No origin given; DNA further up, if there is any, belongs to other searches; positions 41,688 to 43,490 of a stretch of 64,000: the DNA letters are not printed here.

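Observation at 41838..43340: MscS-type channel fused to a C39-like cysteine peptidase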

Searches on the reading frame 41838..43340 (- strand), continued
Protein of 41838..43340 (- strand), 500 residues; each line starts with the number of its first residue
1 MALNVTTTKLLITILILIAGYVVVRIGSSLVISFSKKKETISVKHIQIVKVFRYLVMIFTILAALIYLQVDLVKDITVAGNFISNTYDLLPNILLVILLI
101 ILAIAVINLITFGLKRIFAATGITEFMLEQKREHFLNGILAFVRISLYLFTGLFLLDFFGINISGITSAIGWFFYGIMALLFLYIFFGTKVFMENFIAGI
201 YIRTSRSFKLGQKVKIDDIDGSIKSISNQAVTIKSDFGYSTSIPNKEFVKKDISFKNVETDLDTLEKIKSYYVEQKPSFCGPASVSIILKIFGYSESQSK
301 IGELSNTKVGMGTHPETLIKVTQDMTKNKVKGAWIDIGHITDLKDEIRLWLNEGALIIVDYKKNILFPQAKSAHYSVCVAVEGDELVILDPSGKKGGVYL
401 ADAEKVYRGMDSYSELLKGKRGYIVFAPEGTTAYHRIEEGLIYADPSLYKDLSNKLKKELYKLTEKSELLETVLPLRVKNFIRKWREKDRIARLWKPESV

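Call 14: find_encoding_contigs(protein=P0099, flank=6000, max_places=1)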
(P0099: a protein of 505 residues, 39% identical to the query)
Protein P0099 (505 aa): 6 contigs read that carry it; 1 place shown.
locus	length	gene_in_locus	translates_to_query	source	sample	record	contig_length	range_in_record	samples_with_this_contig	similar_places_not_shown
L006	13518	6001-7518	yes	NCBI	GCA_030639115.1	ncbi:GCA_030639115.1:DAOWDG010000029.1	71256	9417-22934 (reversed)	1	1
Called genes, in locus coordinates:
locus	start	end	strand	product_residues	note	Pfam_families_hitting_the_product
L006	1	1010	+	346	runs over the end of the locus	PF01979:Amidohydro_1, PF07969:Amidohydro_3 (weak)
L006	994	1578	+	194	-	PF01872:RibD_C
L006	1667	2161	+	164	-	PF02001:DUF134, PF08281:Sigma70_r4_2 (weak)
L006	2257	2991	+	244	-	PF02579:Nitro_FeMo-Co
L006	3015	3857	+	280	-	PF01656:CbiA, PF02374:ArsA_ATPase (weak), PF06564:CBP_BcsQ (weak), PF10609:ParA, PF13614:AAA_31, PF00037:Fer4 (weak), PF13187:Fer4_9 (weak), PF14697:Fer4_21 (weak), +7 more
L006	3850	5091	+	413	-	PF01545:Cation_efflux, PF16916:ZT_dimer, PF02579:Nitro_FeMo-Co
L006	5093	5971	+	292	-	PF00142:Fer4_NifH (faint), PF01656:CbiA, PF02374:ArsA_ATPase (weak), PF10609:ParA, PF13614:AAA_31 (weak), PF12838:Fer4_7 (weak), PF14697:Fer4_21, PF00037:Fer4 (weak), +3 more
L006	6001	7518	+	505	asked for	PF03412:Peptidase_C39 (faint)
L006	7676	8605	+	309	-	PF02661:Fic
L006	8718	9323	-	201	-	PF06559:DCD_N, PF22769:DCD, PF22569:DCD_C, PF00692:dUTPase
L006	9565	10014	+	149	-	PF09721:Exosortase_EpsH (faint)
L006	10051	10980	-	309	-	PF01073:3Beta_HSD, PF01370:Epimerase, PF02719:Polysacc_synt_2, PF04321:RmlD_sub_bind, PF13460:NAD_binding_10 (weak), PF16363:GDP_Man_Dehyd, PF07993:NAD_binding_4 (weak)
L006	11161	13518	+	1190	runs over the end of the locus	PF05048:NosD, PF13229:Beta_helix, PF05048:NosD, PF13229:Beta_helix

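Call 15: find_encoding_contigs(protein=P0104, flank=6000, max_places=1)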
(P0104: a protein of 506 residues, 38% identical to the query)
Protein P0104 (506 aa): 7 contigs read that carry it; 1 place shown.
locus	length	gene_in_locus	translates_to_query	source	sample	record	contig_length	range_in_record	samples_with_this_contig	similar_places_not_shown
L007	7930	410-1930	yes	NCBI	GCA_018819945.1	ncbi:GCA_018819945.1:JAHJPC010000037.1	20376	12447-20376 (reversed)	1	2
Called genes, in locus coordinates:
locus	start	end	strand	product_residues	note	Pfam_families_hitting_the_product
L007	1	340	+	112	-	PF01797:Y1_Tnp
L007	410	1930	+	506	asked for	PF03412:Peptidase_C39 (faint), PF05023:Phytochelatin (faint), PF13529:Peptidase_C39_2 (weak)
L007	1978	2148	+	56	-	-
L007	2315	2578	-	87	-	-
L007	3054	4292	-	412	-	PF00079:Serpin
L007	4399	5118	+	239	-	PF00106:adh_short, PF01370:Epimerase (faint), PF08659:KR, PF13561:adh_short_C2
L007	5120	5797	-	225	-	-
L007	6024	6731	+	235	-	PF12802:MarR_2 (weak)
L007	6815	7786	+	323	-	-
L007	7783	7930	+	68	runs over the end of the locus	-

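Call 24: predict_structure(alignment_id=A2)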
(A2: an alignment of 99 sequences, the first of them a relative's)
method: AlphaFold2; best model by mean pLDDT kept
length: 500 residues; sequences in the alignment: 99
mean_pLDDT: 79.9   pTM: 0.54
mean pLDDT of the five models: 79.9, 79.2, 76.1, 74.1, 73.7
residues with pLDDT >= 90: 81; 70-90: 327; 50-70: 65; < 50: 27
segments of 3 or more residues with pLDDT < 50: 71-73, 445-449, 489-500
pLDDT, mean of each block of 10 residues (from residue 1): 63 84 85 68 73 83 70 52 65 79 88 87 81 83 89 86 88 90 86 87 81 83 86 84 88 74 75 80 91 87 85 90 92 89 87 91 86 88 90 81 92 87 93 85 57 69 59 62 62 35
secondary structure, 60 per line:
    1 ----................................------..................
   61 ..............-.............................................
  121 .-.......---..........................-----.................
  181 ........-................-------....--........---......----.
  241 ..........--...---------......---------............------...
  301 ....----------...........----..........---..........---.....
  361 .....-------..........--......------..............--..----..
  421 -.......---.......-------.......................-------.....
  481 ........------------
elements in order: H5-36 H43-74 H76-121 H123-129 H133-158 H164-188 H190-205 E213-216 E219-226 E230-235 E240-244 H245-250 E253-255 H265-270 H280-291 H298-304 H315-325 E330-336 H343-352 E356-362 E373-382 E385-390 E397-402 H403-410 E422-428 H432-438 H446-468 H476-488

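Call 26: fold_search(model_id=the predicted structure, library=pdb)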
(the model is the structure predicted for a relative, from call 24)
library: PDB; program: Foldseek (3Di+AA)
matches with E <= 10: 555; with E <= 0.001: 98
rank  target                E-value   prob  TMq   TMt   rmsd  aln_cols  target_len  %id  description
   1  2bu3_B                2.9e-09  1.00  0.30  0.71   3.4       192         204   17  Acyl-enzyme intermediate between Alr0975 and glutathione at pH 3.4 (released 2005-12-14)
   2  2bu3_A                4.0e-09  1.00  0.29  0.68   2.8       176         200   18  Acyl-enzyme intermediate between Alr0975 and glutathione at pH 3.4 (released 2005-12-14)
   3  6tho_A                7.1e-09  1.00  0.30  0.64   3.7       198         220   17  Acylintermediate of glutathione and the mature primitive phytochelatin synthase Alr0975 from Nostoc PCC 7120 at atomic (released 2020-12-02)
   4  6th5_B                9.4e-09  1.00  0.30  0.65   3.9       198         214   17  Crystal structure of mature wildtype primitive Phytochelatin synthase from Nostoc spec. - Alr0975 (released 2020-11-25)
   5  8z4h_A                1.1e-08  1.00  0.26  0.55   8.7       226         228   17  Pseudomurein Endoisopeptidase PeiR (released 2025-04-23)
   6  6th5_A                1.5e-08  1.00  0.29  0.65   4.1       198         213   16  Crystal structure of mature wildtype primitive Phytochelatin synthase from Nostoc spec. - Alr0975 (released 2020-11-25)
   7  2btw_A                1.6e-08  1.00  0.29  0.64   3.9       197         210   16  Crystal structure of Alr0975 (released 2005-12-14)
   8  8z4n_A                2.3e-08  1.00  0.25  0.53   9.2       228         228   17  Pseudomurein Endoisopeptidase PeiR-C90A (released 2025-04-23)
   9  2btw_B                3.9e-08  1.00  0.30  0.67   3.9       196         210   17  Crystal structure of Alr0975 (released 2005-12-14)
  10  6tho_B                5.1e-08  1.00  0.29  0.63   4.0       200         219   17  Acylintermediate of glutathione and the mature primitive phytochelatin synthase Alr0975 from Nostoc PCC 7120 at atomic (released 2020-12-02)
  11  6tjl_A                1.2e-07  1.00  0.30  0.64   3.7       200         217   16  Mature primitive pytochelatin synthase Alr0975 from Nostoc species bound to glutathione (released 2020-12-09)
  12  2oau_A                7.7e-07  1.00  0.18  0.29   9.8       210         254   17  Mechanosensitive Channel of Small Conductance (MscS) (released 2007-01-09)
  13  9h2v_A                8.6e-07  1.00  0.15  0.23  20.3       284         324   15  a YnaI-MscS chimera in an open conformation purified in DDM showing ligand-filled pockets (released 2025-09-24)
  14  6urt_A                9.1e-07  1.00  0.17  0.23  17.6       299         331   16  Extended Sensor Paddles with Bound Lipids Revealed in Mechanosensitive Channel YnaI (released 2020-10-28)
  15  7n87_MODEL_1_A        1.1e-06  1.00  0.23  0.69   4.4       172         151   18  Solution NMR structure of peptidase domain from Clostridium thermocellum PCAT1 (released 2021-12-29)
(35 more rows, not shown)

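Call 27: find_related_loci(query=A1, collection=genome_contigs, flank=8000)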
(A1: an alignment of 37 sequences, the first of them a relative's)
Query A1 (500 aa) in genome_contigs; peptide patterns used: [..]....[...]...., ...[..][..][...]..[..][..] (x = any residue, [..] = any of these).
116 stretches matched a pattern; 98 encode a relative of the query (tblastn E <= 1e-3); the best 80 are kept; 80 distinct loci.
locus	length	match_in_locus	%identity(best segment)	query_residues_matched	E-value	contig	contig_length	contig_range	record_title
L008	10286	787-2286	89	1-500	0e+0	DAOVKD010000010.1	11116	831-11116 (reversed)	MAG TPA_asm: Candidatus Woesearchaeota archaeon isolate CSMAG_1410 CSMAG_1410_k141_2921273_length_11116_cov_18.0016, who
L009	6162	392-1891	86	1-500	0e+0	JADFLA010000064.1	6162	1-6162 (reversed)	MAG: Nanoarchaeota archaeon isolate B4T1B8 B4T1B8_NODE28088, whole genome shotgun sequence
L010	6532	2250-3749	86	1-500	0e+0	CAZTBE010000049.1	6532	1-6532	MAG TPA_asm: uncultured Methanosarcinales archaeon isolate binchicken_co48_555 genome assembly, contig: NODE_19704_lengt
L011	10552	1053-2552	85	1-500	0e+0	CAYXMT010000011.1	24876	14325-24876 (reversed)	MAG TPA_asm: uncultured Methanosarcinales archaeon isolate binchicken_co48_511 genome assembly, contig: NODE_3016_length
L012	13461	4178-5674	84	1-499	0e+0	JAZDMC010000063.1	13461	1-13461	MAG: Candidatus Woesearchaeota archaeon isolate MEGAHIT-group-0.632 k141_3758365, whole genome shotgun sequence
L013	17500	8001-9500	82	1-500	0e+0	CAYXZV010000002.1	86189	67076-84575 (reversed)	MAG TPA_asm: uncultured Methanosarcinales archaeon isolate binchicken_co201_418 genome assembly, contig: NODE_132_length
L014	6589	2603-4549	82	1-500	0e+0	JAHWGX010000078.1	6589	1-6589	MAG: Candidatus Woesearchaeota archaeon isolate FT1_083 k127_55912089, whole genome shotgun sequence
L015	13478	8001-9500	82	1-500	0e+0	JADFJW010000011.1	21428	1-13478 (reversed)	MAG: Nanoarchaeota archaeon isolate B44T1L10 B44T1L10_NODE3330, whole genome shotgun sequence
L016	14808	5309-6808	79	1-500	0e+0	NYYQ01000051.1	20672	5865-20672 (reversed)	MAG: Candidatus Woesearchaeota archaeon isolate ARS74 MHASMcontig_620584, whole genome shotgun sequence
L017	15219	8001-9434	81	20-497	0e+0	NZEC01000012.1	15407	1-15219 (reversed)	MAG: archaeon isolate ARS102 MHASMcontig_204338, whole genome shotgun sequence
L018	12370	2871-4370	72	1-500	0e+0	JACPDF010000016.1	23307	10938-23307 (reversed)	MAG: Candidatus Woesearchaeota archaeon isolate NC_groundwater_302_Ag_B-0.1um_38_13 S7_GD2017_3_B1_scaffold_1888, whole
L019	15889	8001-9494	69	1-498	0e+0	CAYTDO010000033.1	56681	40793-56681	MAG TPA_asm: uncultured Methanosarcinales archaeon isolate binchicken_co203_461 genome assembly, contig: k141_1170706, w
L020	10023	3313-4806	74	1-498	0e+0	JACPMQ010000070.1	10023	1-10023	MAG: Candidatus Woesearchaeota archaeon isolate NC_groundwater_553_Ag_S-0.1um_36_10 S35_SO-1_scaffold_546812, whole geno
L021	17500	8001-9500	67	1-500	0e+0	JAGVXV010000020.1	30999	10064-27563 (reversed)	Candidatus Woesearchaeota archaeon isolate RIFCSPLOWO2_12_FULL_38_19 rifcsplowo2_12_scaffold_4315, whole genome shotgun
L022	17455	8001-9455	73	16-500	0e+0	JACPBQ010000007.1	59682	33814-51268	MAG: Candidatus Woesearchaeota archaeon isolate NC_groundwater_261_Ag_S-0.2um_40_15 S5_GD2017_2_S2_scaffold_239, whole g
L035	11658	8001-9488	39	1-498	6e-120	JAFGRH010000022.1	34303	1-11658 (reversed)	MAG: Candidatus Woesearchaeota archaeon isolate Zod_Metabat.822 k87_3438694, whole genome shotgun sequence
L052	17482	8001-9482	34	3-498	1e-98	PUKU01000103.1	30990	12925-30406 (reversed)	MAG: Candidatus Aenigmatarchaeota archaeon isolate B1Sed10_69 B1-Sed10-C1151, whole genome shotgun sequence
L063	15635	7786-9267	36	3-498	6e-101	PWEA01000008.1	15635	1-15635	MAG: Candidatus Aenigmatarchaeota archaeon isolate T1Sed10_94 T1-Sed10-C3601, whole genome shotgun sequence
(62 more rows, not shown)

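Call 35: search_protein_families(library=pfam, proteins=[L004:9295-10335:-, L004:7574-8410:+, L004:8407-9303:+, L001:9237-10268:+, L035:9501-10574:-, L052:11243-12217:-], max_evalue=0.01)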
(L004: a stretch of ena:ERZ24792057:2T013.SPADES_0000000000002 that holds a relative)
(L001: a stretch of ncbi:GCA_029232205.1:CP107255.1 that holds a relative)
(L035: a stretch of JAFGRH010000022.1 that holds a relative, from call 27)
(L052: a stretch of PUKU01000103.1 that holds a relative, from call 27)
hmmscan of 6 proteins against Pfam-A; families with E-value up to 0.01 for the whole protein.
L004:9295-10335:- (346 aa): 1 family
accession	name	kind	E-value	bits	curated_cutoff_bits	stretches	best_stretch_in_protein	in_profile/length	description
PF03205.20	MobB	-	0.00071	19.9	26.6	1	153-204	3-59/133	Molybdopterin guanine dinucleotide synthesis protein B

L004:7574-8410:+ (278 aa): 1 family
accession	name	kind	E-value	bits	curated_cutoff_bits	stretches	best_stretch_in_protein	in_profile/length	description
PF17760.6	UvrA_inter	-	0.0061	16.9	23.3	0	3-41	18-56/109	UvrA interaction domain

L004:8407-9303:+ (298 aa): 10 families
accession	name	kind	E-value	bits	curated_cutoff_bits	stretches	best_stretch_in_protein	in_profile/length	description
PF08443.16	RimK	-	7.4e-33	114.2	21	1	96-285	1-188/188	RimK-like ATP-grasp domain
PF02955.21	GSH-S_ATP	-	7.3e-13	48.8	23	1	136-249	34-155/175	Prokaryotic glutathione synthetase, ATP-grasp domain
PF02655.19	ATP-grasp_3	-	3.4e-07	30.9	23.2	1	96-262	1-155/160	ATP-grasp domain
PF14397.11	ATPgrasp_ST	-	1.4e-06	28.2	31.4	0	94-156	17-83/278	Sugar-transfer associated ATP-grasp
PF02222.28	ATP-grasp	-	3.7e-06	27.1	27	1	106-190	3-87/179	ATP-grasp domain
PF07478.18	Dala_Dala_lig_C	-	1.2e-05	25.4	24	1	117-266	19-178/204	D-ala D-ala ligase C-terminus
PF02786.22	CPSase_L_D2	-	4.6e-05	23.5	19.8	1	104-221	7-129/211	Carbamoyl-phosphate synthase L chain, ATP binding domain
PF05770.16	Ins134_P3_kin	-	4.8e-05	23.4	23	1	221-272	139-191/201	Inositol 1,3,4-trisphosphate 5/6-kinase ATP-grasp domain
PF02750.19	Synapsin_C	-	0.00023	21.2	22.5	1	103-212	23-128/203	Synapsin, ATP binding domain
PF13549.11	ATP-grasp_5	-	0.0038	17.1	27.6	1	102-142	15-55/221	ATP-grasp domain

L001:9237-10268:+ (343 aa): 1 family
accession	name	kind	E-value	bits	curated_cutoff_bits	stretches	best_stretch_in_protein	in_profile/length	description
PF04107.18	GCS2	-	1.3e-15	57.9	21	1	4-251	2-250/291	Glutamate-cysteine ligase family 2(GCS2)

L035:9501-10574:- (357 aa): 10 families
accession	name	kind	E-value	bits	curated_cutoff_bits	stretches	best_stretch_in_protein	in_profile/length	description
PF08443.16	RimK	-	6.2e-45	153.6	21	1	95-280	2-188/188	RimK-like ATP-grasp domain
PF02955.21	GSH-S_ATP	-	3.5e-12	46.5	23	1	108-266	9-172/175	Prokaryotic glutathione synthetase, ATP-grasp domain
PF02655.19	ATP-grasp_3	-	4.5e-11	43.5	23.2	1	96-256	3-154/160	ATP-grasp domain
PF14397.11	ATPgrasp_ST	-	3.4e-05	23.6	31.4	0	95-212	20-171/278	Sugar-transfer associated ATP-grasp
PF05770.16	Ins134_P3_kin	-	6.9e-05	22.9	23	1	160-231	58-125/201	Inositol 1,3,4-trisphosphate 5/6-kinase ATP-grasp domain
PF02222.28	ATP-grasp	-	7.9e-05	22.8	27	1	104-234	3-133/179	ATP-grasp domain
PF03133.20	TTL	-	0.00047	19.9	20.1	1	108-176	41-107/292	Tubulin-tyrosine ligase family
PF14398.11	ATPgrasp_YheCD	-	0.00056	19.7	26.8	0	100-151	15-69/255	YheC/D like ATP-grasp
PF02750.19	Synapsin_C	-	0.00085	19.3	22.5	1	122-254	42-173/203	Synapsin, ATP binding domain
PF07478.18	Dala_Dala_lig_C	-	0.0045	16.9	24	0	118-265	24-182/204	D-ala D-ala ligase C-terminus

L052:11243-12217:- (324 aa): 6 families
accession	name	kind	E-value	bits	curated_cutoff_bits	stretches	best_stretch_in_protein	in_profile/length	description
PF14397.11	ATPgrasp_ST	-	9.1e-13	48.5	31.4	1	110-254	10-179/278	Sugar-transfer associated ATP-grasp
PF08443.16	RimK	-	2.1e-12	47.5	21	1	143-318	29-186/188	RimK-like ATP-grasp domain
PF14398.11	ATPgrasp_YheCD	-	3.3e-09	36.8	26.8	1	122-321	18-249/255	YheC/D like ATP-grasp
PF02955.21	GSH-S_ATP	-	4e-08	33.4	23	1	127-265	6-136/175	Prokaryotic glutathione synthetase, ATP-grasp domain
PF02655.19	ATP-grasp_3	-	2.5e-06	28.1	23.2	1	119-299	1-156/160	ATP-grasp domain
PF03133.20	TTL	-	1.1e-05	25.3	20.1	1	278-322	237-281/292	Tubulin-tyrosine ligase family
